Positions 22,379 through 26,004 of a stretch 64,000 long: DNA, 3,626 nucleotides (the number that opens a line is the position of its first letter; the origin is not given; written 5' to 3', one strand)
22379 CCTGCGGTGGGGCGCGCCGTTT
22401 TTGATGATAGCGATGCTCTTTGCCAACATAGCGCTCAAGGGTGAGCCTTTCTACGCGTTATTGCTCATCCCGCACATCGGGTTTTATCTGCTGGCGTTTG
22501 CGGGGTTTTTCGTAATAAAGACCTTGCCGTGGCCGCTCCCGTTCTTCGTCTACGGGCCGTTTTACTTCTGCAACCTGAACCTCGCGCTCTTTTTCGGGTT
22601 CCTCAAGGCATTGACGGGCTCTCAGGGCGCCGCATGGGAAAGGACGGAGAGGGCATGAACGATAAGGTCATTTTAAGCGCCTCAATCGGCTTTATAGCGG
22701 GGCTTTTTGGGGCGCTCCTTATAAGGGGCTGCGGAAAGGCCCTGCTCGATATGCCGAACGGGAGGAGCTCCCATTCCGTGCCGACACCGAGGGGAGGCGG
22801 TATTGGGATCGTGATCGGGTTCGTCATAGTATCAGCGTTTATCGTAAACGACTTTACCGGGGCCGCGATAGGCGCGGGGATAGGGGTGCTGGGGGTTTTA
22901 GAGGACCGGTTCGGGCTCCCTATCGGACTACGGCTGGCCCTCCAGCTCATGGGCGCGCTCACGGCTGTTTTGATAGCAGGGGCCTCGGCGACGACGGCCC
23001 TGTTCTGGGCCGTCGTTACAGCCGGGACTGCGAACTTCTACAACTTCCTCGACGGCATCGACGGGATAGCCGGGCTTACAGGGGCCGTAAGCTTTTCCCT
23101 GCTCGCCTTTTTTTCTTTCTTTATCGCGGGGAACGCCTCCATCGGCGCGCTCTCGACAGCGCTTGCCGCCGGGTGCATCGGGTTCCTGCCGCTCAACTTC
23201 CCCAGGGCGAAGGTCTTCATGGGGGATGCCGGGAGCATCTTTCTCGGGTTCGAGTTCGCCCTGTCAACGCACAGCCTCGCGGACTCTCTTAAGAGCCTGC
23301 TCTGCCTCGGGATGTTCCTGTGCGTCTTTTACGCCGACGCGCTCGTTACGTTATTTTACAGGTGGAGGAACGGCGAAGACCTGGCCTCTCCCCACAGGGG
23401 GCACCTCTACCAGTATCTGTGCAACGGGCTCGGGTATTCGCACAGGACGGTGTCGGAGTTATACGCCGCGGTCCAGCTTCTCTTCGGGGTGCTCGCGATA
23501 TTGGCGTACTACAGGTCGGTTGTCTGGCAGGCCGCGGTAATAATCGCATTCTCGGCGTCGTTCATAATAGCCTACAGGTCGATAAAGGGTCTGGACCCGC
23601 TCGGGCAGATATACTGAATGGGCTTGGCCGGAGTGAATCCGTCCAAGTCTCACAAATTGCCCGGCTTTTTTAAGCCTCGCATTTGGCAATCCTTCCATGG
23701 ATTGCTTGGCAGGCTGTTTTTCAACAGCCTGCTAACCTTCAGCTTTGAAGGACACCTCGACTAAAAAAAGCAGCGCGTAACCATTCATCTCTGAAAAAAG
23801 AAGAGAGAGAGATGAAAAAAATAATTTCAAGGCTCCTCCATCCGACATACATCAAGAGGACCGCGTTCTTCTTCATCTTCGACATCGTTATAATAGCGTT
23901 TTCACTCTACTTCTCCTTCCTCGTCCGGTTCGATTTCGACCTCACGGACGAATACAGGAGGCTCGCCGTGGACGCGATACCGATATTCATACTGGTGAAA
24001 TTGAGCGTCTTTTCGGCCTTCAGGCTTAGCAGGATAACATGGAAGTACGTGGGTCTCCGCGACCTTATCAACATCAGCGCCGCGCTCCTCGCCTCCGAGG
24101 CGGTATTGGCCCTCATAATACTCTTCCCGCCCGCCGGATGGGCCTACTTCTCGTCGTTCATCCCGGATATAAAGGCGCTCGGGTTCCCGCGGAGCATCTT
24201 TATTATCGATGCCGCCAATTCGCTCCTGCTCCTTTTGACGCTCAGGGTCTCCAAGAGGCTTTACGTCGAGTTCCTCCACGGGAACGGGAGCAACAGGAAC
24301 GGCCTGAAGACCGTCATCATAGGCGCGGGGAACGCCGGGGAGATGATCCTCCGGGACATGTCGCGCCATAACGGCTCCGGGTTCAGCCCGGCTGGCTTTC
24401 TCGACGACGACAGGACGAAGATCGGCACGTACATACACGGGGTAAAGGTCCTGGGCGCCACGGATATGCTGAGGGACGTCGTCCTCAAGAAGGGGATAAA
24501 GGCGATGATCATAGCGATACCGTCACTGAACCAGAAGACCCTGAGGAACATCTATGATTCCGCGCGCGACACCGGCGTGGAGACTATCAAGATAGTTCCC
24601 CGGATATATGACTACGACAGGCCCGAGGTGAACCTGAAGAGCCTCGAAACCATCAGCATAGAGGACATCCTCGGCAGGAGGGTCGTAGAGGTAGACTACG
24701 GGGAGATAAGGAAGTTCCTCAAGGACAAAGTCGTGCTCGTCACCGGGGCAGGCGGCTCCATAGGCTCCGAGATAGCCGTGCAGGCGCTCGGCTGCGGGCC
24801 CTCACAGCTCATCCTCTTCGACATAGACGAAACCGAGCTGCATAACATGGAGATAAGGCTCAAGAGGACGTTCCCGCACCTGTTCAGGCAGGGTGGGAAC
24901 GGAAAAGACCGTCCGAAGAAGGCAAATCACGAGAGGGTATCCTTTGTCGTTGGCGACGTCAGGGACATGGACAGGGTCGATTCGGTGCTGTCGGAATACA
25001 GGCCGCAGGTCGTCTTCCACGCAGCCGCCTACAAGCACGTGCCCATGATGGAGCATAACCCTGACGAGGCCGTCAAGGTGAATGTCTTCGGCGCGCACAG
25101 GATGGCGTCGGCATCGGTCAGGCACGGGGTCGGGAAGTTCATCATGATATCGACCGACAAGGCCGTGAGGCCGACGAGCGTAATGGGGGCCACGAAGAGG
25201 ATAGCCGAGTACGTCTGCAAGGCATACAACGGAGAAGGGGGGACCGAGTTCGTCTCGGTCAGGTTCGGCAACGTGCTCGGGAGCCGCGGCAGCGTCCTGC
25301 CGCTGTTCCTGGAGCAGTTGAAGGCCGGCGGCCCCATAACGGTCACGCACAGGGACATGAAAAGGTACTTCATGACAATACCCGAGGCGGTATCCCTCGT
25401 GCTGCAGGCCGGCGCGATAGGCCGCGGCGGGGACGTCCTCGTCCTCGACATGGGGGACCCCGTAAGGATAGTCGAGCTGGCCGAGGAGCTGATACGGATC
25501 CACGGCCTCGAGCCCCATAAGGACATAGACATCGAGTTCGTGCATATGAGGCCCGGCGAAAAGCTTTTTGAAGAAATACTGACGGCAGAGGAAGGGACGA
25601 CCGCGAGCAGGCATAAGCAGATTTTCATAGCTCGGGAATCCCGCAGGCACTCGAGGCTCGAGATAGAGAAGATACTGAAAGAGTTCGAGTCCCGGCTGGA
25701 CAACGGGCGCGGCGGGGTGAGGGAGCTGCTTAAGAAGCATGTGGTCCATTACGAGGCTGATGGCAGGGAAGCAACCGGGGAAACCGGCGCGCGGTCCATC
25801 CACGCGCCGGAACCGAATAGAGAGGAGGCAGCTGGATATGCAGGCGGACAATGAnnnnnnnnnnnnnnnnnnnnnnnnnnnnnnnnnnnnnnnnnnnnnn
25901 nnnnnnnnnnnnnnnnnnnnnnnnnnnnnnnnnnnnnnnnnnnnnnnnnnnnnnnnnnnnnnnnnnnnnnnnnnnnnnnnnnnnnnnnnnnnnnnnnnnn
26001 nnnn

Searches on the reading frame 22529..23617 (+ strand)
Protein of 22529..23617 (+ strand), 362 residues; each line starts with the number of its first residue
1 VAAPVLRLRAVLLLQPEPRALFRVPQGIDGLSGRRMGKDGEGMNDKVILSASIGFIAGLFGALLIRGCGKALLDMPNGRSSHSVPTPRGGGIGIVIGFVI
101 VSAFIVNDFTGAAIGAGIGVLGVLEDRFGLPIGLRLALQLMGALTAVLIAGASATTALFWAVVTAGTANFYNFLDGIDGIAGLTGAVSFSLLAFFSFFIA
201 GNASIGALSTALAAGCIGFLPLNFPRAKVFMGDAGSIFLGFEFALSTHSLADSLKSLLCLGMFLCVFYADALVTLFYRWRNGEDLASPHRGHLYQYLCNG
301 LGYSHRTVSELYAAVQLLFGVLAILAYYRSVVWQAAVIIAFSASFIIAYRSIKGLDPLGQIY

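Call 4: search_protein_families(library=pfam, proteins=[window:22529-23617:+])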
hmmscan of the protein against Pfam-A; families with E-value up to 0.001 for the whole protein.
window:22529-23617:+ (362 aa): 1 family
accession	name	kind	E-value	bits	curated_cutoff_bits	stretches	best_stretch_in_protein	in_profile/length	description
PF00953.26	Glycos_transf_4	-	1.2e-22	81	27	1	114-245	7-154/160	Glycosyl transferase family 4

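Call 8: search_protein_families(library=ncbifam, proteins=[window:22529-23617:+])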
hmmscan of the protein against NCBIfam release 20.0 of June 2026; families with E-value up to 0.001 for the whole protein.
window:22529-23617:+ (362 aa): 3 families
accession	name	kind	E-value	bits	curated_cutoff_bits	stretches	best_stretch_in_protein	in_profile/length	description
TIGR02380.1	ECA_wecA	exception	1.4e-23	83.6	326.05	1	71-352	26-333/346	UDP-N-acetylglucosamine--undecaprenyl-phosphate N-acetylglucosaminephosphotransferase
TIGR00445.1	mraY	equivalog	7.9e-09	35.4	192.05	1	157-263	138-258/321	phospho-N-acetylmuramoyl-pentapeptide-transferase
NF053644.1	MraY_archaea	equivalog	1e-08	34.9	450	1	151-249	175-274/340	pseudomurein biosynthesis MraY family phospho-N-acetylmuramoyl-pentapeptide-transferase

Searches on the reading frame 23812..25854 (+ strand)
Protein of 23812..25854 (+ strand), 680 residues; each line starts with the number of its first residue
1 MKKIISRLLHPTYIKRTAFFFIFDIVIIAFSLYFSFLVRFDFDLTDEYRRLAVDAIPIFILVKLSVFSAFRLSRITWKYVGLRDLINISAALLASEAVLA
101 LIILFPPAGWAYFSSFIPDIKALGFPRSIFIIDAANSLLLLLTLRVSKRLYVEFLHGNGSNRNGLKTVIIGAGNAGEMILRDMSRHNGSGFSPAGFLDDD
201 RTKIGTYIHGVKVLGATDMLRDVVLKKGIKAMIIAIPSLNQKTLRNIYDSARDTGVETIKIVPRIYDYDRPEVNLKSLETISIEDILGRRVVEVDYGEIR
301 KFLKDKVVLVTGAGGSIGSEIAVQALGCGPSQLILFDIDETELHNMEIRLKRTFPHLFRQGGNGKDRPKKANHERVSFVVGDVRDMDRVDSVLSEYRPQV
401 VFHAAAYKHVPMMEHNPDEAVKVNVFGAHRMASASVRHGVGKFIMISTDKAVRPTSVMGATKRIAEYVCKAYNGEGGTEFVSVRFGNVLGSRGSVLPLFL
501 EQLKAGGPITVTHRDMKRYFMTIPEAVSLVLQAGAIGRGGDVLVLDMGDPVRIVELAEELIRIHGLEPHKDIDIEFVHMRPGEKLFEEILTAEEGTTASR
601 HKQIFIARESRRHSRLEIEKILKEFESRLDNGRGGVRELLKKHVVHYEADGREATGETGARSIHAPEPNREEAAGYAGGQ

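Call 4: search_protein_families(library=pfam, proteins=[window:23812-25854:+])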
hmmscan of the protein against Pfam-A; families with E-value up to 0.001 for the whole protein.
window:23812-25854:+ (680 aa): 11 families
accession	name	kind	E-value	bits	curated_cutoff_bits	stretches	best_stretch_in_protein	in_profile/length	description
PF02719.21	Polysacc_synt_2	-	8e-110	367.1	20.2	1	308-608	1-292/293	Polysaccharide biosynthesis protein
PF01370.27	Epimerase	-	5.5e-25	88.6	20.9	1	308-533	1-224/240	NAD dependent epimerase/dehydratase family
PF16363.11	GDP_Man_Dehyd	-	8.9e-16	58.7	27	1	309-528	1-231/332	GDP-mannose 4,6 dehydratase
PF04321.23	RmlD_sub_bind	-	3.2e-14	53.1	27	1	308-450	3-103/287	RmlD substrate binding domain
PF13727.12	CoA_binding_3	-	7.2e-12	46.1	25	1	123-259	42-172/175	CoA-binding domain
PF01073.25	3Beta_HSD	-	4.4e-11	42.8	22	1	309-455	1-123/280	3-beta hydroxysteroid dehydrogenase/isomerase family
PF02629.25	CoA_binding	-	1.4e-05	26.2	22.3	1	166-239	5-74/97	CoA binding domain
PF00899.27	ThiF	-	3.5e-05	23.5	28.1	1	301-347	16-61/238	ThiF family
PF13460.12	NAD_binding_10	-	3.9e-05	24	27.2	1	371-453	36-103/184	NAD(P)H-binding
PF00106.31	adh_short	-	0.0004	20.4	26.6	0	306-448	1-136/195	short chain dehydrogenase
PF07993.18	NAD_binding_4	-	0.00049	19.8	20.1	0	310-453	1-141/258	Male sterility protein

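Call 8: search_protein_families(library=ncbifam, proteins=[window:23812-25854:+])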
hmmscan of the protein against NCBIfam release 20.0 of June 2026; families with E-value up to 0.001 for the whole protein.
window:23812-25854:+ (680 aa): 29 families (the best 25 are shown)
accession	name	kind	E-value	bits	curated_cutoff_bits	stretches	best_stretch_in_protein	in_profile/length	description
TIGR03589.1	PseB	equivalog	2.5e-54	184.4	407.75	1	303-608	2-280/324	UDP-N-acetylglucosamine 4,6-dehydratase (inverting)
TIGR04130.1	FnlA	equivalog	1.4e-46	158.9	730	1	303-601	2-276/337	UDP-N-acetylglucosamine 4,6-dehydratase/5-epimerase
TIGR03023.1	WcaJ_sugtrans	equivalog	1.3e-19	70.9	410.75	1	23-307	2-269/453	undecaprenyl-phosphate glucose phosphotransferase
TIGR03025.1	EPS_sugtrans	subfamily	2.6e-19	69.8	295.55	1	23-287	2-246/445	exopolysaccharide biosynthesis polyprenyl glycosylphosphotransferase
TIGR01179.1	galE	equivalog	2.4e-12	46.3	262.3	1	308-491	2-179/332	UDP-glucose 4-epimerase GalE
TIGR01214.1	rmlD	equivalog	2.5e-12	46.5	224.05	1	308-449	2-101/285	dTDP-4-dehydrorhamnose reductase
TIGR01181.1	dTDP_gluc_dehyt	equivalog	9.7e-12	44.6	365.1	1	370-450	46-127/321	dTDP-glucose 4,6-dehydratase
TIGR04180.1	EDH_00030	hypoth_equivalog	7.8e-10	38.3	475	1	369-450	44-123/297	NAD-dependent 4,6-dehydratase LegB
TIGR02622.1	CDP_4_6_dhtase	equivalog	1.2e-09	37.8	278.45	1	374-454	54-135/352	CDP-glucose 4,6-dehydratase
TIGR03022.1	WbaP_sugtrans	subfamily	3.4e-09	36.5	403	1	21-279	2-237/456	undecaprenyl-phosphate galactose phosphotransferase WbaP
NF003995.0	PRK05472.2-4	subfamily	1.2e-08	34.8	126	1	165-241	84-158/213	redox-sensing transcriptional repressor Rex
NF003993.0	PRK05472.2-2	equivalog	2.3e-08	33.8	217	1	165-243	84-160/212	redox-sensing transcriptional repressor Rex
TIGR03570.1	NeuD_NnaD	subfamily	7e-08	32.3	160.8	1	167-262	2-90/202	NeuD/PglB/VioB family sugar acetyltransferase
NF003990.0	PRK05472.1-4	equivalog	2.3e-07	30.6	233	1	164-247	84-165/214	redox-sensing transcriptional repressor Rex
NF003992.0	PRK05472.2-1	equivalog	1.9e-06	27.3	226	1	165-258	99-187/249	redox-sensing transcriptional repressor Rex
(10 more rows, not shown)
